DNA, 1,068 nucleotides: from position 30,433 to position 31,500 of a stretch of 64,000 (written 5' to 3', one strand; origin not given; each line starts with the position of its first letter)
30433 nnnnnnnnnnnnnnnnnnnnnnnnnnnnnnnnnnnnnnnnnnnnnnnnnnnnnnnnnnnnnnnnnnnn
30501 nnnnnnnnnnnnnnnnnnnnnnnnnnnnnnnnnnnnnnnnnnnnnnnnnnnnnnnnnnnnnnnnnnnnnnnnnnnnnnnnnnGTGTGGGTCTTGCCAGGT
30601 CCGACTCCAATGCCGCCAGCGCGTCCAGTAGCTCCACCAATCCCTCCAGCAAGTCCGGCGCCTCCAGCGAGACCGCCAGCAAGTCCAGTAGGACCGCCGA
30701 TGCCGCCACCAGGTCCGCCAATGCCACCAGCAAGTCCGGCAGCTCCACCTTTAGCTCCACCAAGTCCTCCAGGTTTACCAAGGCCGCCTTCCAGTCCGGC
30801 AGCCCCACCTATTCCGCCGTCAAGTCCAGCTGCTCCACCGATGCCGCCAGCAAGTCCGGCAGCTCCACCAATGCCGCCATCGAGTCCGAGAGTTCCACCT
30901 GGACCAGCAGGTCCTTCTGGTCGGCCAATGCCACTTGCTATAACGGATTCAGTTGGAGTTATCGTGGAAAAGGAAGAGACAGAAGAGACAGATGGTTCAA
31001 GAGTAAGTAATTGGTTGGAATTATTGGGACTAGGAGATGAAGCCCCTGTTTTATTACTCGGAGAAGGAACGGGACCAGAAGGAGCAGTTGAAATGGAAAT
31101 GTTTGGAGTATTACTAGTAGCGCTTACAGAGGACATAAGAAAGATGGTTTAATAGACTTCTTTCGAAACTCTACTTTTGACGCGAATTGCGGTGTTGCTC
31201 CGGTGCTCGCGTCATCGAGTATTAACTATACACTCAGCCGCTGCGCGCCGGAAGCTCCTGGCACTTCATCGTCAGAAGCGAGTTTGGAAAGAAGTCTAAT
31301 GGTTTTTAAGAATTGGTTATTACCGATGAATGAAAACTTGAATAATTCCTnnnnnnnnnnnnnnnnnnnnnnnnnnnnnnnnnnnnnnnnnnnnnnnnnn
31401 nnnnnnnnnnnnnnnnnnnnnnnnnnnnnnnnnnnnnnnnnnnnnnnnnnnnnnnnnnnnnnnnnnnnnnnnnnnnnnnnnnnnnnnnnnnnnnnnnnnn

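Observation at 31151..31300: Three copies of a ~145-nt imperfect palindrome with a conserved core and co-varying arms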

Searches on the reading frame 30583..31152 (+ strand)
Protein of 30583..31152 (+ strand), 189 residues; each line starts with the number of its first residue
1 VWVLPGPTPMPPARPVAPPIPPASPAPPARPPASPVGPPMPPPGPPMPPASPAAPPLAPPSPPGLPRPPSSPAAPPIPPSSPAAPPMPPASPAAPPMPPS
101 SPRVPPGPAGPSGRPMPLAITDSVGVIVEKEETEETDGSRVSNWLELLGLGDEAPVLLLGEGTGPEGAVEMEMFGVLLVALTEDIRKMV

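Call 11: search_protein_families(library=pfam, proteins=[window:30583-31152:+])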
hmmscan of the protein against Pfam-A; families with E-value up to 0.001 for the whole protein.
window:30583-31152:+ (189 aa): 0 families

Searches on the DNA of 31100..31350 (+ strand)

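Call 33: build_rna_model(alignment_id=A2, structure=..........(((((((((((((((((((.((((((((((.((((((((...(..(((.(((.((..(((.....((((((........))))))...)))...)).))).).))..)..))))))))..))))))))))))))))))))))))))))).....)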
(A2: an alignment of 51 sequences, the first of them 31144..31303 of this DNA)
Model R1 built from alignment A2 (51 sequences, 164 columns); structure: as given.
model positions 159; base pairs 55; branch points 0; effective number of sequences 2.19; information 0.59 bits per position. Calibrated on 0.2 Mb of random sequence (short: E-values are rough).
structure used (alignment columns):
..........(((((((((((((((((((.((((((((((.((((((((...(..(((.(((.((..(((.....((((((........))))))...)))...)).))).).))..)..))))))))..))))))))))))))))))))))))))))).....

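Call 34: search_with_rna_model(model_id=R1, sources=[window, L001, L002, L003, L004, L005, L006, L007, L009, L010, L011, L013, L015, L016, L017, L018, L019, L020, L021, L022, L023, L024, L025, L027, L028, L032, L033, L034, L035, L036, L038, L039, L040, L041, L042, L044, L045, L046, L047, L048, L049, L050, L051, L052, L053, L054, L056, L057, L058, L059, L060, L061, L063, L064, L065, L066, L067, L068, L069, L071, L072], max_evalue=0.001, make_alignment=true)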
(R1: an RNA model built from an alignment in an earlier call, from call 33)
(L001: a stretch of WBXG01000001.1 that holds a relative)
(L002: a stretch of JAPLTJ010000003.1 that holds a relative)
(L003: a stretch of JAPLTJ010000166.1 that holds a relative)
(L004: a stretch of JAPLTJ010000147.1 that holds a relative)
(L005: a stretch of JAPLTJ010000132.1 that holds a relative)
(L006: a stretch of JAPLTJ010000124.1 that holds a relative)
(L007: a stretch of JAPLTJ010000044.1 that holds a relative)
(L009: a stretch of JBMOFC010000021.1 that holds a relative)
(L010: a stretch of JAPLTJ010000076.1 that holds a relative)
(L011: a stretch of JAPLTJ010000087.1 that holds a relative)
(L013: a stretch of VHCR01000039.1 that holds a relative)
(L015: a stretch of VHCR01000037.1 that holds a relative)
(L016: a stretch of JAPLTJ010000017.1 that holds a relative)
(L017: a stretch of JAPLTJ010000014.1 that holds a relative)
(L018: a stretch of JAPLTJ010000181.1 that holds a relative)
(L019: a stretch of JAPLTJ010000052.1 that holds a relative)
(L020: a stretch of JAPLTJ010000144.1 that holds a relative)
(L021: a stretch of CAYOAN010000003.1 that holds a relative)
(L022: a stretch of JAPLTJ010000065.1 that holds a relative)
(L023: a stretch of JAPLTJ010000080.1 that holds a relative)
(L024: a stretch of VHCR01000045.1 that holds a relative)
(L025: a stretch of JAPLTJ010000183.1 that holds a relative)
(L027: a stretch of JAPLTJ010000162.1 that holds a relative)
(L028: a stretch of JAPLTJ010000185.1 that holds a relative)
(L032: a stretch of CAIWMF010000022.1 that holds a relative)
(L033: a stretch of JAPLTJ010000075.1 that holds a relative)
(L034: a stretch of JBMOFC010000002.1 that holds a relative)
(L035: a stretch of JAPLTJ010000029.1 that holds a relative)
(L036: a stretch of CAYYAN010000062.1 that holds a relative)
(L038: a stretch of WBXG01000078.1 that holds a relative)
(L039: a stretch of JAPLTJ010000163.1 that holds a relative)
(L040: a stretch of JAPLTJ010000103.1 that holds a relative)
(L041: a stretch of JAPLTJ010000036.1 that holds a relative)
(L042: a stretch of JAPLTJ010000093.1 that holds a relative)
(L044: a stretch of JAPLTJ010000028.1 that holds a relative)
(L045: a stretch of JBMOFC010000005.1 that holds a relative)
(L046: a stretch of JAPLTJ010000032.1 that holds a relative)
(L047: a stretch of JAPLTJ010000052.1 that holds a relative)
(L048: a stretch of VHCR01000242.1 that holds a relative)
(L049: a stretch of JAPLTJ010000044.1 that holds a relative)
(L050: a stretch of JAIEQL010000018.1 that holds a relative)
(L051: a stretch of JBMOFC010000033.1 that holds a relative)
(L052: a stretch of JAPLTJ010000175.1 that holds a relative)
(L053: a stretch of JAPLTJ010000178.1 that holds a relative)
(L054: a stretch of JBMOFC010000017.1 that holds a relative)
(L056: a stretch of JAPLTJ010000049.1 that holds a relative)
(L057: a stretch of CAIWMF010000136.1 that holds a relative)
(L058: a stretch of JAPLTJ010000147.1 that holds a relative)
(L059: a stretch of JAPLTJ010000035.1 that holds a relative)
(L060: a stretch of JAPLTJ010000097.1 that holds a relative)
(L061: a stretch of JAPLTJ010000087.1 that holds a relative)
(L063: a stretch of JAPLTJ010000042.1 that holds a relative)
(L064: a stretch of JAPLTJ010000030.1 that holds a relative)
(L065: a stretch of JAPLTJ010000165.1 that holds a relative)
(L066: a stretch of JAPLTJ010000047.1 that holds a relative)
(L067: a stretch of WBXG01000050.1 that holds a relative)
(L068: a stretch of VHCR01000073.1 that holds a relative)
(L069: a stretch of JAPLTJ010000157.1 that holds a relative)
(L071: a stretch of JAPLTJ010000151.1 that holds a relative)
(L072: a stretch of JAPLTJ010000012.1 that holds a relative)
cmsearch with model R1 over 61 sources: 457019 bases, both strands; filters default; matches with E-value up to 0.001: 86.
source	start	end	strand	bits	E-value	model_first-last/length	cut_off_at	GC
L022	3321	3479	+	165.1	1.2e-38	1-159/159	no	0.52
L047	2706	2864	+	163.7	2.7e-38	1-159/159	no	0.52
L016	3545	3703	+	162.5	5.6e-38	1-159/159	no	0.53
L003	2469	2628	+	159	4.2e-37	1-159/159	no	0.51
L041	1531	1690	+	158.8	4.7e-37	1-159/159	no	0.48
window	31144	31303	+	158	7.8e-37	1-159/159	no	0.49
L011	1106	1265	+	157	1.4e-36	1-159/159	no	0.53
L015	5863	6022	-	155.9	2.6e-36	1-159/159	no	0.51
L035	5979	6138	+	155.9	2.7e-36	1-159/159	no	0.49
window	49227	49385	+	153.9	8.6e-36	1-159/159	no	0.45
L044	5639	5798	+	152.8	1.7e-35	1-159/159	no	0.49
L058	5432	5589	+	151.7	3.1e-35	1-159/159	no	0.51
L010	4486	4644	-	151.6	3.2e-35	1-159/159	no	0.48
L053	2433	2592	+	151.2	4.1e-35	1-159/159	no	0.52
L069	964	1123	+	150.1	7.8e-35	1-159/159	no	0.54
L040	7046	7205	+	148.5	2e-34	1-159/159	no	0.5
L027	5292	5451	+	148.2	2.4e-34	1-159/159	no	0.49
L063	4100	4259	+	147.5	3.5e-34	1-159/159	no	0.52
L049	4367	4526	+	147.2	4.3e-34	1-159/159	no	0.5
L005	2625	2784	-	146.3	7.3e-34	1-159/159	no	0.57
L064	5514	5673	+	146.1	8e-34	1-159/159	no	0.53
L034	527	685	+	145.9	9.3e-34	1-159/159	no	0.56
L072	2529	2688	-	144.9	1.7e-33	1-159/159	no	0.56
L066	1697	1855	-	143.9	3e-33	1-159/159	no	0.52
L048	2588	2747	-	143.4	4e-33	1-159/159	no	0.49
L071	5701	5859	+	141.5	1.2e-32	1-159/159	no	0.51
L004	2947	3103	-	140.6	2.1e-32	1-159/159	no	0.5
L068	23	181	-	139.2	4.5e-32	1-159/159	no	0.52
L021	3834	3992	-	138.5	7.1e-32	1-159/159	no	0.52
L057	2385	2545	+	137.8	1e-31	1-159/159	no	0.47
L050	818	977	+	135.7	3.6e-31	1-159/159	no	0.56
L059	1331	1504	-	135.1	5.1e-31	1-159/159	no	0.49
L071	6451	6608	-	133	1.8e-30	1-159/159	no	0.57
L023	4891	5047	-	131.8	3.5e-30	1-159/159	no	0.44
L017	809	964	-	129.9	1.1e-29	1-159/159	no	0.48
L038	1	156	-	129.8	1.1e-29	1-155/159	3'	0.49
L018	6347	6502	+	129.2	1.6e-29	1-159/159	no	0.47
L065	3622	3777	-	129.2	1.6e-29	1-159/159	no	0.51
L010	6563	6720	-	129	1.8e-29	1-159/159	no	0.49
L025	342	497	+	128.7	2.1e-29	1-159/159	no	0.47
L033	159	314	-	127.4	4.7e-29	1-159/159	no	0.47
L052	6081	6239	-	127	5.7e-29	1-159/159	no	0.51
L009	1484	1641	-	125.9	1.1e-28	1-159/159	no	0.49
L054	5479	5635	+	125.3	1.6e-28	1-159/159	no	0.54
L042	5638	5793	-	124.7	2.2e-28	1-159/159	no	0.48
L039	7296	7454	-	124.4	2.6e-28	1-159/159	no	0.5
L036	138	293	+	123.5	4.6e-28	1-159/159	no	0.46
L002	5489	5645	-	123.1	5.7e-28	1-159/159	no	0.52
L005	3359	3515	+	122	1.1e-27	1-159/159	no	0.48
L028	1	149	-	114.8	7.5e-26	1-149/159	3'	0.5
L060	5723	5897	+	113.8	1.3e-25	1-159/159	no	0.48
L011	293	448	-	113.2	1.9e-25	1-159/159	no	0.53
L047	5918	6014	+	110.7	8.1e-25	35-130/159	no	0.61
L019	1001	1158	+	105.2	2e-23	1-159/159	no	0.49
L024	1034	1154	-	103.2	6.6e-23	39-159/159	5'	0.56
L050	2627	2783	-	101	2.4e-22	1-159/159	no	0.45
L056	1617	1702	+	95.9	4.8e-21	40-125/159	no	0.56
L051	1037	1194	-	88.9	2.9e-19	1-159/159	no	0.46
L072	6596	6723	-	88.2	4.3e-19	30-159/159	5'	0.54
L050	4391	4548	+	84.5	3.7e-18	1-159/159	no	0.48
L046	949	1072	-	79.2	8.2e-17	1-159/159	no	0.43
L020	874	1111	+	76.3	4.4e-16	1-159/159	no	0.57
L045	7100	7257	-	75.2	8.3e-16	1-159/159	no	0.49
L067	5005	5111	-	70.6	1.3e-14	54-159/159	5'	0.51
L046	5269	5505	-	65.4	2.7e-13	1-159/159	no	0.58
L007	7903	8000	+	62.4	1.6e-12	1-98/159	3'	0.52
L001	7833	7978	+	61.5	2.6e-12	1-159/159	no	0.44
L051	5239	5356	+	50.1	2.1e-09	1-116/159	3'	0.54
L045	5494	5654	+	46.1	2.1e-08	1-159/159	no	0.45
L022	3325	3483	-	42.7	1.5e-07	1-159/159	no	0.51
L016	3549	3707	-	41.7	2.8e-07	1-159/159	no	0.53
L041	1535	1694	-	41.4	3.4e-07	1-159/159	no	0.49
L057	2389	2549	-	41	4.1e-07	1-159/159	no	0.45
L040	7050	7209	-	40.3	6.2e-07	1-159/159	no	0.51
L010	4482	4640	+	39.5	1e-06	1-159/159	no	0.47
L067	4915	4963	-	38.4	1.9e-06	58-107/159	no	0.57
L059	1327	1500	+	38.3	2e-06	1-159/159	no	0.49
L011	1110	1269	-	37.7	2.9e-06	1-159/159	no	0.52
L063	4104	4263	-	37.6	3e-06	1-159/159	no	0.53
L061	2604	2798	+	37.4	3.5e-06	1-90/159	3'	0.49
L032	97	175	-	36.8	5.1e-06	44-120/159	no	0.56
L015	5859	6018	+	36.6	5.5e-06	1-159/159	no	0.49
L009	397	450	+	34.5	2e-05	56-109/159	no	0.67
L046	1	76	+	34.1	2.4e-05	83-159/159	5'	0.51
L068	20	176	+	32.7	5.6e-05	1-159/159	no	0.52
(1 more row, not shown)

Alignment A3: 86 matches aligned to the model, 291 columns, each read 5' to 3' on its own strand. Consensus structure (alignment columns), stored with it:
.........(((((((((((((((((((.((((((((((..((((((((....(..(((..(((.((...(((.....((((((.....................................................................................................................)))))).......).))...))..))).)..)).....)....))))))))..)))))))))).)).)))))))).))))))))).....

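Call 35: search_with_rna_model(model_id=R1, sources=[window, L002, L003, L004, L005, L009, L010, L011, L015, L016, L017, L018, L019, L021, L022, L023, L025, L027, L033, L034, L035, L036, L039, L040, L041, L042, L044, L048, L049, L050, L052, L053, L054, L057, L058, L063, L064, L065, L066, L068, L069, L071, L072, L047], max_evalue=1e-22, make_alignment=true)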
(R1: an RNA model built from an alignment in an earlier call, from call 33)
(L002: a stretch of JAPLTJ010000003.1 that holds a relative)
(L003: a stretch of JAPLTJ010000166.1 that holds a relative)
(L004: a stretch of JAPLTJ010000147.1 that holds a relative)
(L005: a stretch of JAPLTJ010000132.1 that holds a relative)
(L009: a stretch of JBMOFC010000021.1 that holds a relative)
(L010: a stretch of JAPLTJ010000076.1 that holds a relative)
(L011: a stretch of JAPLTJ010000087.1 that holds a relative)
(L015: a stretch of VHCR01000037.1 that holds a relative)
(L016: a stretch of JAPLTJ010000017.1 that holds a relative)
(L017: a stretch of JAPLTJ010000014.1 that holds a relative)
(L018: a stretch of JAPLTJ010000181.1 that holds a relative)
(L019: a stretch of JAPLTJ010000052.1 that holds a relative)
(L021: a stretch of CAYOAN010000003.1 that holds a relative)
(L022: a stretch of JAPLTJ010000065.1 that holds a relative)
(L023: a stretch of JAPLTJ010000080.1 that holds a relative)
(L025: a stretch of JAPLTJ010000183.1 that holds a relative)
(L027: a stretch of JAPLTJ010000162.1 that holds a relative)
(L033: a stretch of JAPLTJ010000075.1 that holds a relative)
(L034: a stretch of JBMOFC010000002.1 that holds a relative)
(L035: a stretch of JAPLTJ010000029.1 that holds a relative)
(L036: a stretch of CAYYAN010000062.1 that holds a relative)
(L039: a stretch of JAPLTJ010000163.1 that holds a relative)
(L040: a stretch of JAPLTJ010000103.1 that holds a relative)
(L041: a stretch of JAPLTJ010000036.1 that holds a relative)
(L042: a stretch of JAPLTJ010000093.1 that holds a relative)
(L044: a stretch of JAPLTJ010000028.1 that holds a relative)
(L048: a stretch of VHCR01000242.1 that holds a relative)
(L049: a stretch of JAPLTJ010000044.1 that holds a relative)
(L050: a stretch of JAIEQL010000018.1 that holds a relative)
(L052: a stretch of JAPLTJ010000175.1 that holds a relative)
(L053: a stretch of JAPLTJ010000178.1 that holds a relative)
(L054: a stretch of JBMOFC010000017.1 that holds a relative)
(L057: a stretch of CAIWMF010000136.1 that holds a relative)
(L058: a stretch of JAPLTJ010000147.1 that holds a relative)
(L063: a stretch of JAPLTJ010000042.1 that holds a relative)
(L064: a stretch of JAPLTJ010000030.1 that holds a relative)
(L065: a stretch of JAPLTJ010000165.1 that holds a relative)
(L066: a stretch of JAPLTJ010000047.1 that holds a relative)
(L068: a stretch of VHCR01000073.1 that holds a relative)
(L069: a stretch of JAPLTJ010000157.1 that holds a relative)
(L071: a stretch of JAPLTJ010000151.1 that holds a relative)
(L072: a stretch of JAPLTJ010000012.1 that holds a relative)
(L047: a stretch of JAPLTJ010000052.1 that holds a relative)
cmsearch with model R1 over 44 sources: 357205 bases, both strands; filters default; matches with E-value up to 1e-22: 51.
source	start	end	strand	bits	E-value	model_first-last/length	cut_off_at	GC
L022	3321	3479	+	165.1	9.7e-39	1-159/159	no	0.52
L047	2706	2864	+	163.7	2.1e-38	1-159/159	no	0.52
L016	3545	3703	+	162.5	4.4e-38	1-159/159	no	0.53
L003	2469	2628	+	159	3.3e-37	1-159/159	no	0.51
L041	1531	1690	+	158.8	3.7e-37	1-159/159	no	0.48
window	31144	31303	+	158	6.1e-37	1-159/159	no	0.49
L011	1106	1265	+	157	1.1e-36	1-159/159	no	0.53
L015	5863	6022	-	155.9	2e-36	1-159/159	no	0.51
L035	5979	6138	+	155.9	2.1e-36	1-159/159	no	0.49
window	49227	49385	+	153.9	6.7e-36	1-159/159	no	0.45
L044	5639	5798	+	152.8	1.3e-35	1-159/159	no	0.49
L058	5432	5589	+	151.7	2.4e-35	1-159/159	no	0.51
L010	4486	4644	-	151.6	2.5e-35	1-159/159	no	0.48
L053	2433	2592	+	151.2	3.2e-35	1-159/159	no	0.52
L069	964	1123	+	150.1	6.1e-35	1-159/159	no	0.54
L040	7046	7205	+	148.5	1.6e-34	1-159/159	no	0.5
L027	5292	5451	+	148.2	1.9e-34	1-159/159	no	0.49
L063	4100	4259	+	147.5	2.8e-34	1-159/159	no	0.52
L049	4367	4526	+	147.2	3.4e-34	1-159/159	no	0.5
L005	2625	2784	-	146.3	5.7e-34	1-159/159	no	0.57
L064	5514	5673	+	146.1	6.3e-34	1-159/159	no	0.53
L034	527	685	+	145.9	7.2e-34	1-159/159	no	0.56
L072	2529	2688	-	144.9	1.3e-33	1-159/159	no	0.56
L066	1697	1855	-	143.9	2.4e-33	1-159/159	no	0.52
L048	2588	2747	-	143.4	3.1e-33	1-159/159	no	0.49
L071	5701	5859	+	141.5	9.5e-33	1-159/159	no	0.51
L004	2947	3103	-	140.6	1.6e-32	1-159/159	no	0.5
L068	23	181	-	139.2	3.5e-32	1-159/159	no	0.52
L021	3834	3992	-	138.5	5.5e-32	1-159/159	no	0.52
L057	2385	2545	+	137.8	8.1e-32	1-159/159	no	0.47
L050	818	977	+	135.7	2.8e-31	1-159/159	no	0.56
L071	6451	6608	-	133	1.4e-30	1-159/159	no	0.57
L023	4891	5047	-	131.8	2.7e-30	1-159/159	no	0.44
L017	809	964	-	129.9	8.4e-30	1-159/159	no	0.48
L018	6347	6502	+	129.2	1.2e-29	1-159/159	no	0.47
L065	3622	3777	-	129.2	1.3e-29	1-159/159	no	0.51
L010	6563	6720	-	129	1.4e-29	1-159/159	no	0.49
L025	342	497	+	128.7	1.7e-29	1-159/159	no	0.47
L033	159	314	-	127.4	3.6e-29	1-159/159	no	0.47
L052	6081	6239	-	127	4.5e-29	1-159/159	no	0.51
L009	1484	1641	-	125.9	8.5e-29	1-159/159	no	0.49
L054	5479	5635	+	125.3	1.2e-28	1-159/159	no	0.54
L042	5638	5793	-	124.7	1.7e-28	1-159/159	no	0.48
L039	7296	7454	-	124.4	2e-28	1-159/159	no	0.5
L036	138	293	+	123.5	3.6e-28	1-159/159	no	0.46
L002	5489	5645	-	123.1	4.5e-28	1-159/159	no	0.52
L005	3359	3515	+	122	8.6e-28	1-159/159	no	0.48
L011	293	448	-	113.2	1.5e-25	1-159/159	no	0.53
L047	5918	6014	+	110.7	6.3e-25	35-130/159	no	0.61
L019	1001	1158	+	105.2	1.6e-23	1-159/159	no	0.49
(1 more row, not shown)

Alignment A4: 51 matches aligned to the model, 165 columns, each read 5' to 3' on its own strand. Consensus structure (alignment columns), stored with it:
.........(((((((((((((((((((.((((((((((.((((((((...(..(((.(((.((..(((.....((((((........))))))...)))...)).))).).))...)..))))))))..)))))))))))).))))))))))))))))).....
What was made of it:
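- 31151..31300 (+): Copy A, a full-length palindromic element. The inverted repeat runs from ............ to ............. One reading frame is open across the whole element. CM 158 bits, E 6e-37 (call 35).
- Checked: The covariance model gives 132-158 bits, E = 1e-30 to 1e-37 (calls 34-35).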

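Call 53: search_rna_families(source=window, start=31100, end=31350, threshold=evalue, max_evalue=10)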
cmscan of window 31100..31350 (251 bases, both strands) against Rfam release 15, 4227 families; matches with E-value up to 10: 3.
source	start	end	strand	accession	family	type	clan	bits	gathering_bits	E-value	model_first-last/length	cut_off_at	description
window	31265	31337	+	RF02109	DLEU2_5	Gene; lncRNA;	-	15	40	3.1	1-84/84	no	Deleted in lymphocytic leukemia 2 conserved region 5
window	31137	31162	+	RF00276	SNORD52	Gene; snRNA; snoRNA; CD-box;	CL00063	13.1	45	4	1-67/67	no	Small nucleolar RNA SNORD52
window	31303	31350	-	RF02665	PsiU1-6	Gene; snRNA; snoRNA; scaRNA;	-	12.3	72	3.1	111-159/159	5'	Drosophila small cajal body-specific RNA PsiU1-6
